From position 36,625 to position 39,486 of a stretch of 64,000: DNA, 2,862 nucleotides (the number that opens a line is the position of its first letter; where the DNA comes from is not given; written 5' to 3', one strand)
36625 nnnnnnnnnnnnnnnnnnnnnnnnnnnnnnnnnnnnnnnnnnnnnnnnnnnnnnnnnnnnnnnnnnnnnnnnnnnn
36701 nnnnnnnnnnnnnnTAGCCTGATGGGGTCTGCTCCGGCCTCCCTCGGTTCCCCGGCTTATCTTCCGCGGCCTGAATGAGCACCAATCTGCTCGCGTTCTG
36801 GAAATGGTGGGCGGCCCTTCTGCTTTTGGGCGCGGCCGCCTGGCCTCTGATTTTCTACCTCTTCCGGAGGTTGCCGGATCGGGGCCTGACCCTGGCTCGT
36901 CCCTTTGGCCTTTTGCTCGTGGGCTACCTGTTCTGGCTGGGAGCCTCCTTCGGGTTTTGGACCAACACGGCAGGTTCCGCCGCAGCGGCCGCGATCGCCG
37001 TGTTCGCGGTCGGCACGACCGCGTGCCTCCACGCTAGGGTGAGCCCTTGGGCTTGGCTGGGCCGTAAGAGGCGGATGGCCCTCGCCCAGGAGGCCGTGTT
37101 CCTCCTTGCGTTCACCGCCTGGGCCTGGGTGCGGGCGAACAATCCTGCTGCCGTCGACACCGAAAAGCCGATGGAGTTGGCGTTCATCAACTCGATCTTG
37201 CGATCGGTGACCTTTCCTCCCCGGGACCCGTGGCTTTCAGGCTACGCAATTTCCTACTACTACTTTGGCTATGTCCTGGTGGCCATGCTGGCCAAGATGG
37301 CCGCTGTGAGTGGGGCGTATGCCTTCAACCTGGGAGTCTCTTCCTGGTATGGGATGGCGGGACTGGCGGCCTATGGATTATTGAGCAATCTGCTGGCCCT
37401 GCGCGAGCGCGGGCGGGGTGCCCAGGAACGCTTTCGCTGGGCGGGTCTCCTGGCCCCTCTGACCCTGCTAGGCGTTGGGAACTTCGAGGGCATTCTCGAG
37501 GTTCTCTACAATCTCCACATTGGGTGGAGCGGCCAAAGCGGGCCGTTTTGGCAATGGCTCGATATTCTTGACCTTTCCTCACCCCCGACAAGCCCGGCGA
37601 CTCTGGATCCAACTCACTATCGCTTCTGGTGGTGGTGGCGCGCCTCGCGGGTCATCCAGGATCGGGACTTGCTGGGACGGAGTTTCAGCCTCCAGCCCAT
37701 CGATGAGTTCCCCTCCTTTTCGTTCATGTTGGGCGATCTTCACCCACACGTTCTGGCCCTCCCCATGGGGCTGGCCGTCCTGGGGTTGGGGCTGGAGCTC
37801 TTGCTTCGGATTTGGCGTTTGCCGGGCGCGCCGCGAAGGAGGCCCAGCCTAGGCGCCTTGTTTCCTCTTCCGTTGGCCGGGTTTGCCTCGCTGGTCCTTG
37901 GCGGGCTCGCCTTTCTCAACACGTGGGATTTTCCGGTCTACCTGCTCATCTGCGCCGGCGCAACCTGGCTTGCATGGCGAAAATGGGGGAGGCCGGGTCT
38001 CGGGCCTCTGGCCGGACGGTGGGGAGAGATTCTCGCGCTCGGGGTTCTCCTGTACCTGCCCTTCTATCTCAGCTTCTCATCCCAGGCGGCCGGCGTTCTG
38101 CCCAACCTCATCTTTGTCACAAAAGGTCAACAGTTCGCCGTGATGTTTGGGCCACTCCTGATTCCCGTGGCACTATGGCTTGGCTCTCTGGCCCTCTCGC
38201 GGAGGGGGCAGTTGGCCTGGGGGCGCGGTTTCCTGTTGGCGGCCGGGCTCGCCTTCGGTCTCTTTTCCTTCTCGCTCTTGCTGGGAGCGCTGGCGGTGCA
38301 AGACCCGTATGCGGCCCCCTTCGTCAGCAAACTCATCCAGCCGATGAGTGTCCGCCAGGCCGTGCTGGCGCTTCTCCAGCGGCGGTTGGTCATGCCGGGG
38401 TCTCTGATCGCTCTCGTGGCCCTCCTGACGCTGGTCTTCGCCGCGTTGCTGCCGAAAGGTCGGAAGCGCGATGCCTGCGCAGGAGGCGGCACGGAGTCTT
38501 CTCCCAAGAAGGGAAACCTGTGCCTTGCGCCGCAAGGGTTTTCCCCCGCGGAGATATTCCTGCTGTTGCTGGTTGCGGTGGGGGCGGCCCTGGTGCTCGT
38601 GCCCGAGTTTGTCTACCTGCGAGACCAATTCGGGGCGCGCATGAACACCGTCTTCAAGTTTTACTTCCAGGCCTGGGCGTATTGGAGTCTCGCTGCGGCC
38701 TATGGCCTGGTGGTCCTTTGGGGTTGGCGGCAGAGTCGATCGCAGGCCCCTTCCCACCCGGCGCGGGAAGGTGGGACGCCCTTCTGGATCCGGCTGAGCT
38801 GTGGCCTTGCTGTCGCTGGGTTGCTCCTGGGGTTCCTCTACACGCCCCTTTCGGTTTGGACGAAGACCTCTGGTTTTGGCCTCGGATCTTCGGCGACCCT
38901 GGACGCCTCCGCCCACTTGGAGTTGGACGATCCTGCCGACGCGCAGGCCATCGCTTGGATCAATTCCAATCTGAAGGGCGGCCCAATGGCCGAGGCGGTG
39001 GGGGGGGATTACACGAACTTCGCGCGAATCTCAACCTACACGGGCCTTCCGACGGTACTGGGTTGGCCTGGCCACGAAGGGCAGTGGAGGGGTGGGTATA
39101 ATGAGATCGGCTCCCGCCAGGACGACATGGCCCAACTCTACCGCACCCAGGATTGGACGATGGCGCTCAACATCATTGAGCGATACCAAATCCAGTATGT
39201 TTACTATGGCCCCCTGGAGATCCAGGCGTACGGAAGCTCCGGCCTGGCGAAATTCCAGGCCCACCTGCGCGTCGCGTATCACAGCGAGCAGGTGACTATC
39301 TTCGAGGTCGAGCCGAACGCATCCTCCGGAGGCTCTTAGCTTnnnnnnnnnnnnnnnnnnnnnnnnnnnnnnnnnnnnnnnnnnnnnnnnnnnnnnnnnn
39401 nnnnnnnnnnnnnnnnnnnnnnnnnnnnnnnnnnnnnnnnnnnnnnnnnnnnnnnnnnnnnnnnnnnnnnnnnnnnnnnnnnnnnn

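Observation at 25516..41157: Compact single-strand module: flippase-like protein, GT4, methyltransferase(s) and four consecutive GT-C-like giant membrane proteins, two with the function-unknown YYY/DUF2298 domain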

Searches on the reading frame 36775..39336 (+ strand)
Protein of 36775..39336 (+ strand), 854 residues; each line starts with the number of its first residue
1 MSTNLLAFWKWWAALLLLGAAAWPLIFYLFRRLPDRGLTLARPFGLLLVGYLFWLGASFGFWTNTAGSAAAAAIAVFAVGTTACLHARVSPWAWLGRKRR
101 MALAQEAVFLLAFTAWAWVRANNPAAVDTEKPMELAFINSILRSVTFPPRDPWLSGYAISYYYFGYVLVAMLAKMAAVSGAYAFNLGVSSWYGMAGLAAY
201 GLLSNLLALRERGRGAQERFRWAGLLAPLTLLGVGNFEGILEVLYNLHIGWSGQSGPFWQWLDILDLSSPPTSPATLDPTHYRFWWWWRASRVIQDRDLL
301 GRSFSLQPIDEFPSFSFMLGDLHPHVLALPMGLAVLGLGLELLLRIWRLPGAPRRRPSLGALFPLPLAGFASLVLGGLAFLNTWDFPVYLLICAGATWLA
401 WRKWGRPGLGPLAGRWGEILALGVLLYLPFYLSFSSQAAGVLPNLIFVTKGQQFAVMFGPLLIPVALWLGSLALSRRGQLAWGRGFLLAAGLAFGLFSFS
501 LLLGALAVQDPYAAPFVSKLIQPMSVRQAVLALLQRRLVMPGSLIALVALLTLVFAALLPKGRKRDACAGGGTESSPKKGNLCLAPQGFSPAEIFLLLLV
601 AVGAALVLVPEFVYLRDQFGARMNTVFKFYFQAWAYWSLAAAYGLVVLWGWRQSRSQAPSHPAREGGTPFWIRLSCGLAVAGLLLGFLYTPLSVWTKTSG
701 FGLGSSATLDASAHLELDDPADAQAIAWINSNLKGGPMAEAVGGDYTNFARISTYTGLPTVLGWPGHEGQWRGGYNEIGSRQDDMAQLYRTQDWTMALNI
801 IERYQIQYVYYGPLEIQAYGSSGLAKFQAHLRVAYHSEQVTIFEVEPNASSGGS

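Call 8: search_protein_families(library=pfam, proteins=[window:36775-39336:+], max_evalue=0.01)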
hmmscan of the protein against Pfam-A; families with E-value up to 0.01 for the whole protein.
window:36775-39336:+ (854 aa): 1 family
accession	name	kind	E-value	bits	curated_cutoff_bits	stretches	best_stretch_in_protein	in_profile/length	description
PF10060.15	DUF2298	-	1.6e-101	341.2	27.8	1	48-637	1-488/488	Uncharacterized membrane protein (DUF2298)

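Call 9: search_protein_families(library=ncbifam, proteins=[window:36775-39336:+], max_evalue=0.01)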
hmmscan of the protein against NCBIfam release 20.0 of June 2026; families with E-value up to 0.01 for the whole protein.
window:36775-39336:+ (854 aa): 1 family
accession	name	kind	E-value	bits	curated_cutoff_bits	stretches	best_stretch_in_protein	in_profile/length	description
TIGR03662.1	Chlor_Arch_YYY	subfamily_domain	7.8e-142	474.4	300.25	1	6-845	3-726/727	chlor_Arch_YYY domain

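Call 14: search_solved_structures(query=window:36775-39336:+, max_evalue=10)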
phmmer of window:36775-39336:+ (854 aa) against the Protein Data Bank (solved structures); distinct sequences matched with E-value up to 10: 0.

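Call 19: find_encoding_contigs(protein=window:36775-39336:+, flank=10000, max_places=4)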
Protein window:36775-39336:+ (854 aa): 9 contigs read that carry it; 4 places shown.
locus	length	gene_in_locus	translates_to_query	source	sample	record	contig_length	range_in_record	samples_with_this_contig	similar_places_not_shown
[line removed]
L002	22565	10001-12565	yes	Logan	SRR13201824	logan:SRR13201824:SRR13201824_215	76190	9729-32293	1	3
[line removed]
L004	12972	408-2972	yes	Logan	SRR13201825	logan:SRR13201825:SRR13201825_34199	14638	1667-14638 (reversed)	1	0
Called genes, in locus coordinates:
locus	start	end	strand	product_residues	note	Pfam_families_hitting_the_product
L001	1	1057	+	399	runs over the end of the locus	PF20706:GT4-conflict (faint), PF13439:Glyco_transf_4, PF13579:Glyco_trans_4_4, PF00534:Glycos_transf_1, PF13692:Glyco_trans_1_4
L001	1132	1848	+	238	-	PF13489:Methyltransf_23, PF13649:Methyltransf_25, PF13847:Methyltransf_31 (weak), PF08241:Methyltransf_11, PF08242:Methyltransf_12 (faint)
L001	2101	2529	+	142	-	-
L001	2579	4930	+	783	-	PF13231:PMT_2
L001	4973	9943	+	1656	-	PF13231:PMT_2 (weak), PF10060:DUF2298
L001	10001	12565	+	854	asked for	PF10060:DUF2298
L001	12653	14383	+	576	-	-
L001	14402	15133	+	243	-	PF02224:Cytidylate_kin, PF13189:Cytidylate_kin2, PF13238:AAA_18 (faint)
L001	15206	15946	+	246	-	PF01553:Acyltransferase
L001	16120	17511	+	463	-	PF17820:PDZ_6, PF19238:Radical_SAM_2, PF04055:Radical_SAM (faint), PF04459:DUF512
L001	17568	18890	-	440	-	PF13185:GAF_2, PF01590:GAF, PF13492:GAF_3, PF00512:HisKA, PF02518:HATPase_c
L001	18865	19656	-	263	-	PF02146:SIR2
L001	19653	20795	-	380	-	PF00072:Response_reg, PF01656:CbiA (weak), PF13614:AAA_31 (weak)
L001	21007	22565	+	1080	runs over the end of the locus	PF00672:HAMP, PF13185:GAF_2, PF00989:PAS (weak), PF13188:PAS_8, PF00512:HisKA, PF02518:HATPase_c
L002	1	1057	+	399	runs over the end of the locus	PF20706:GT4-conflict (faint), PF13439:Glyco_transf_4, PF13579:Glyco_trans_4_4, PF00534:Glycos_transf_1, PF13692:Glyco_trans_1_4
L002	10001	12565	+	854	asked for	PF10060:DUF2298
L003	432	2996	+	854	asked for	PF10060:DUF2298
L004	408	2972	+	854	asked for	PF10060:DUF2298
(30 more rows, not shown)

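Call 20: find_homologous_proteins(query=window:36775-39336:+, max_evalue=1e-10)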
Query window:36775-39336:+ (854 aa): 7202 proteins with E <= 1e-10 among 8000 candidates; the best 120 are listed.
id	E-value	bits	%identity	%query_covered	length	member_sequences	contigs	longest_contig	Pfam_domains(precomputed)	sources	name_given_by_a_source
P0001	0.0e+0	1927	100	100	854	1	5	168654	PF10060.16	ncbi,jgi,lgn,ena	ncbi:MAG: DUF2298 domain-containing protein [Anaerolineales bacterium]|jgi:YYY domain-containing pro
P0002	0.0e+0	1464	77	99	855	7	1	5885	PF10060.16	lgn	-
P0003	0.0e+0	1446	76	100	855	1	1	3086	PF10060.16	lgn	-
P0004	1.4e-282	958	54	99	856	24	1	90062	PF10060.16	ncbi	-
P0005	1.3e-279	949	54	99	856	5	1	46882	PF10060.16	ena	-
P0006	5.8e-276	937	53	98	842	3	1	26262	PF10060.16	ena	-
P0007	9.3e-275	933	53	99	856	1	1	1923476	PF10060.16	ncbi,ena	-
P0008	2.4e-274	931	54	98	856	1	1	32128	PF10060.16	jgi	jgi:YYY domain-containing protein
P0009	5.2e-274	930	53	99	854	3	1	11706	PF10060.16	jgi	-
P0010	1.7e-247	842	72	62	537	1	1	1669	PF10060.16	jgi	jgi:uncharacterized membrane protein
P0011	6.6e-217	741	64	65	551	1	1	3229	PF10060.16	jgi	jgi:YYY domain-containing protein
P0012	3.7e-207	709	44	98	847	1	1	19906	PF10060.16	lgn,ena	-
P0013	4.5e-199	682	53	74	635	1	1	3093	PF10060.16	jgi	jgi:YYY domain-containing protein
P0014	2.3e-196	673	44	98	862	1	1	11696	PF10060.16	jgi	jgi:YYY domain-containing protein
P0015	1.7e-195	670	43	98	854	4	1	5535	PF10060.16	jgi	jgi:YYY domain-containing protein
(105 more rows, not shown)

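Call 27: find_related_loci(query=A1, collection=genome_contigs, flank=10000)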
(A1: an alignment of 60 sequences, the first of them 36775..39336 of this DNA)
Query A1 (854 aa) in genome_contigs; peptide patterns used: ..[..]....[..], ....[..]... (x = any residue, [..] = any of these).
600 stretches matched a pattern (row limit reached: there are more); 568 encode a relative of the query (tblastn E <= 1e-3); the best 80 are kept; 80 distinct loci.
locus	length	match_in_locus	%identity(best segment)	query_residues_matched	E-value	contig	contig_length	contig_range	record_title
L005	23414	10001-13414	78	1-845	0e+0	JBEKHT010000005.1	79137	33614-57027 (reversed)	MAG: Anaerolineales bacterium isolate SPRUCE 283 SPRUCE_283_5, whole genome shotgun sequence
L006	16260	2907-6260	54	10-854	0e+0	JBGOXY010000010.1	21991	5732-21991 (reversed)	MAG: Anaerolineae bacterium isolate OBJ_0618_130150_56 k141_2652262_length_21991_cov_38.6261, whole genome shotgun seque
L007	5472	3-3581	43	5-847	0e+0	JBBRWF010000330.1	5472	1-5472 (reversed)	MAG: Anaerolineales bacterium isolate La4_concoct.061 La4_concoct.061_K_3090806_L_5472_cov_10.0000, whole genome shotgun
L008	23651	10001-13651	43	8-847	3e-180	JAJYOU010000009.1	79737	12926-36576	MAG: Chloroflexi bacterium isolate DBS2-5.bin7 NODE_163_length_79737_cov_6.081485, whole genome shotgun sequence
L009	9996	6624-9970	41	5-845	6e-177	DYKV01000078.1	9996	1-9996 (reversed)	MAG TPA_asm: Anaerolinea sp. isolate SulCav_AS07-7_45_67 SulCav_AS07_7_6569_length_9996_cov_35_341414, whole genome shot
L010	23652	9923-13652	43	5-845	6e-176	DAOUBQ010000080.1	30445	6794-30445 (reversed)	MAG TPA_asm: Anaerolineales bacterium isolate H71_739 k91_614180, whole genome shotgun sequence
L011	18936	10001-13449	41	8-845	0e+0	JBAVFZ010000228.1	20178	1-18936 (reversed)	MAG: Anaerolineales bacterium isolate MFD06967_ilm_asm_bin4 k127_4694, whole genome shotgun sequence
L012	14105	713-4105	40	1-852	4e-172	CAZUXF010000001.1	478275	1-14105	MAG TPA_asm: uncultured Anaerolinea sp. isolate SRP302447_co2_48 genome assembly, contig: NODE_37_length_478275_cov_9.44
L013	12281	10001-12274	44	19-816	4e-172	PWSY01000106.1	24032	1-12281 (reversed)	MAG: Anaerolineaceae bacterium isolate CSSed11_170R1 CS-Sed11-C1967, whole genome shotgun sequence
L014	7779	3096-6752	42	2-848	1e-170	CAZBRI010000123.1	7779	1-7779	MAG TPA_asm: uncultured Anaerolinea sp. isolate binchicken_co2_64 genome assembly, contig: NODE_8435_length_7779_cov_6.1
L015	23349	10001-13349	41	4-845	1e-169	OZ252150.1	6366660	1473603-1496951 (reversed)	MAG: Anaerolineales bacterium isolate ed016152-bc35-4daa-af1a-9bf7613e1c63 genome assembly, chromosome: 1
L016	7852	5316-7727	43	5-845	9e-169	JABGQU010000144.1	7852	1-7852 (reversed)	MAG: Anaerolineae bacterium isolate co234_bin63 NODE_14318_length_7852_cov_27.007952, whole genome shotgun sequence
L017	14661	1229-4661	42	4-845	1e-167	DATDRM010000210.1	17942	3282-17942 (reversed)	MAG TPA_asm: Anaerolineales bacterium isolate SMAG_U7977 k141_2985726, whole genome shotgun sequence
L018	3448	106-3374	42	2-847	3e-175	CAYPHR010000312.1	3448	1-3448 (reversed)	MAG TPA_asm: uncultured Anaerolinea sp. isolate binchicken_co235_140 genome assembly, contig: NODE_55376_length_3448_cov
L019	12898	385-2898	44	4-845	2e-166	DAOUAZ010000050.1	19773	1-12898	MAG TPA_asm: Anaerolineales bacterium isolate H67_698 k125_10873, whole genome shotgun sequence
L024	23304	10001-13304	39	4-845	7e-164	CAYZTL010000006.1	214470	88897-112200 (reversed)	MAG TPA_asm: uncultured Anaerolineales bacterium isolate binchicken_co17_321 genome assembly, contig: NODE_105_length_21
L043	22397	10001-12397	40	5-845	4e-160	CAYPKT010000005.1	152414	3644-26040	MAG TPA_asm: uncultured Brevefilum sp. isolate binchicken_co39_535 genome assembly, contig: NODE_126_length_152414_cov_1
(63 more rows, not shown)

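Call 31: predict_structure(alignment_id=A1)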
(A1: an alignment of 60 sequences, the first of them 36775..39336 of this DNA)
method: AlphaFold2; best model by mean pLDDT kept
length: 854 residues; sequences in the alignment: 60
mean_pLDDT: 87.9   pTM: 0.92
mean pLDDT of the five models: 87.9, 86.9, 86.0, 85.3, 85.0
residues with pLDDT >= 90: 539; 70-90: 209; 50-70: 89; < 50: 17
segments of 3 or more residues with pLDDT < 50: 155-158, 580-585, 852-854
pLDDT, mean of each block of 10 residues (from residue 1): 90 98 98 97 98 92 96 98 98 97 97 97 88 90 78 50 87 97 97 98 95 68 95 97 96 93 90 93 89 81 71 93 92 98 89 79 93 90 86 95 81 93 87 69 83 96 98 91 97 96 90 83 89 90 96 95 63 52 61 97 95 75 73 97 95 63 63 94 97 93 77 91 95 90 75 88 78 71 93 96 95 93 94 96 84 42
secondary structure, 60 per line:
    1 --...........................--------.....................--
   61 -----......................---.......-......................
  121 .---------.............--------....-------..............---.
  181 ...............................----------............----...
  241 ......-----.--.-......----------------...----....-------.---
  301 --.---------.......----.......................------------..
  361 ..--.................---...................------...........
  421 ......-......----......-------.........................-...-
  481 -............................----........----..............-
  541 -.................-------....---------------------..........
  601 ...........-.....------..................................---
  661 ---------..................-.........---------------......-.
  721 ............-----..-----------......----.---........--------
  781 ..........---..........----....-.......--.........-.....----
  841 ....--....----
elements in order (helices of 4 or more, strands of 3 or more residues): H3-29 H38-58 H66-87 H91-97 H99-121 H131-143 H152-155 H163-176 H180-211 H222-233 H238-246 H257-262 H286-289 H313-319 H324-346 H359-362 H365-381 H385-403 H410-426 H428-433 E438-443 H451-475 H482-509 H514-521 H526-539 H542-558 H566-569 H591-611 E613-617 H624-657 H670-687 H689-697 H713-718 H720-732 H751-756 H765-772 H781-790 H794-803 E808-811 H813-819 H822-830 E832-836 E841-844 H847-850

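Call 38: fold_search(model_id=the predicted structure, library=pdb)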
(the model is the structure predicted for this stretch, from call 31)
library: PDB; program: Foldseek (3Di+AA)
matches with E <= 10: 222; with E <= 0.001: 5
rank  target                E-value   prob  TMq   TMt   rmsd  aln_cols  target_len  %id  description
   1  7e9s_A                2.8e-06  1.00  0.27  0.27  18.9       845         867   13  Archaeal oligosaccharyltransferase AglB from Archaeoglobus fulgidus in complex with an inhibitory peptide and a dolich (released 2021-09-08)
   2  7zlg_A                6.6e-05  1.00  0.28  0.33  17.3       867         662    8  Cryo-EM structure of C-mannosyltransferase CeDPY19, in complex with acceptor peptide and bound to CMT2-Fab and anti-Fa (released 2023-01-11)
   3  3wak                  1.3e-04  1.00  0.35  0.34  13.3       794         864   13  Crystal structure of the Archaeoglobus fulgidus oligosaccharyltransferase (O29867_ARCFU) in the apo form (released 2013-10-30)
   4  8b6l_I                2.1e-04  1.00  0.34  0.41  14.2       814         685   10  Subtomogram average of the human Sec61-TRAP-OSTA-translocon (released 2022-12-07)
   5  5gmy_A                2.6e-04  1.00  0.29  0.29  18.0       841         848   12  Crystal structure of the Archaeoglobus fulgidus oligosaccharyltransferase (O29867_ARCFU) tethered with an acceptor pep (released 2017-02-01)
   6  3waj                  3.1e-03  0.99  0.27  0.28  17.3       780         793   13  Crystal structure of the Archaeoglobus fulgidus oligosaccharyltransferase (O29867_ARCFU) complex with Zn and sulfate (released 2013-10-30)
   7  3vu0_C                3.8e-02  1.00  0.10  0.49   6.5       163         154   20  Crystal structure of the C-terminal globular domain of oligosaccharyltransferase (AfAglB-S2, AF_0040, O30195_ARCFU) fr (released 2013-01-23)
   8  3vu0_A                4.8e-02  1.00  0.10  0.50   6.4       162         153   20  Crystal structure of the C-terminal globular domain of oligosaccharyltransferase (AfAglB-S2, AF_0040, O30195_ARCFU) fr (released 2013-01-23)
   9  3vu0_B                9.1e-02  1.00  0.10  0.45   6.0       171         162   18  Crystal structure of the C-terminal globular domain of oligosaccharyltransferase (AfAglB-S2, AF_0040, O30195_ARCFU) fr (released 2013-01-23)
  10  9bii_A                1.0e-01  0.11  0.09  0.13  27.9       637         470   13  Mycobacterium tuberculosis EFPA antiparallel dimer (released 2025-02-05)
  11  6afv_A                1.1e-01  0.08  0.09  0.10  30.1       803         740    9  Proton pyrophosphatase-L555K mutant (released 2019-04-10)
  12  8b37_B                2.4e-01  0.08  0.10  0.12  28.2       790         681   13  Crystal structure of Pyrobaculum aerophilum potassium-independent proton pumping membrane integral pyrophosphatase in  (released 2024-01-17)
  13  4xp1_A                2.4e-01  0.07  0.09  0.13  27.3       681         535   13  X-ray structure of Drosophila dopamine transporter bound to neurotransmitter dopamine (released 2015-05-06)
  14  6qxa_B                2.7e-01  0.10  0.12  0.14  29.0       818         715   12  Structure of membrane bound pyrophosphatase from Thermotoga maritima in complex with imidodiphosphate and N-[(2-amino- (released 2019-04-10)
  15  8ufd_A                2.7e-01  0.08  0.09  0.14  27.7       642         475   13  Multidrug efflux pump MtEfpA bound with inhibitor BRD8000.3 (released 2024-09-11)
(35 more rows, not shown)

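Call 68: search_solved_structures(query=A1, max_evalue=10)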
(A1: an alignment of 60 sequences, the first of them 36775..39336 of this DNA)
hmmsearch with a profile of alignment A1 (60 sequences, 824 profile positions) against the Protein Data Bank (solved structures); distinct sequences matched with E-value up to 10: 1.
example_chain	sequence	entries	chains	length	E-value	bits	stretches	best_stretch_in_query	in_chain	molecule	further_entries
8r0p_A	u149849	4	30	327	0.24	12.7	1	382-493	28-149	microbial rhodopsin CryoR2 | cryorhodopsin | cryorhodopsin CryoR2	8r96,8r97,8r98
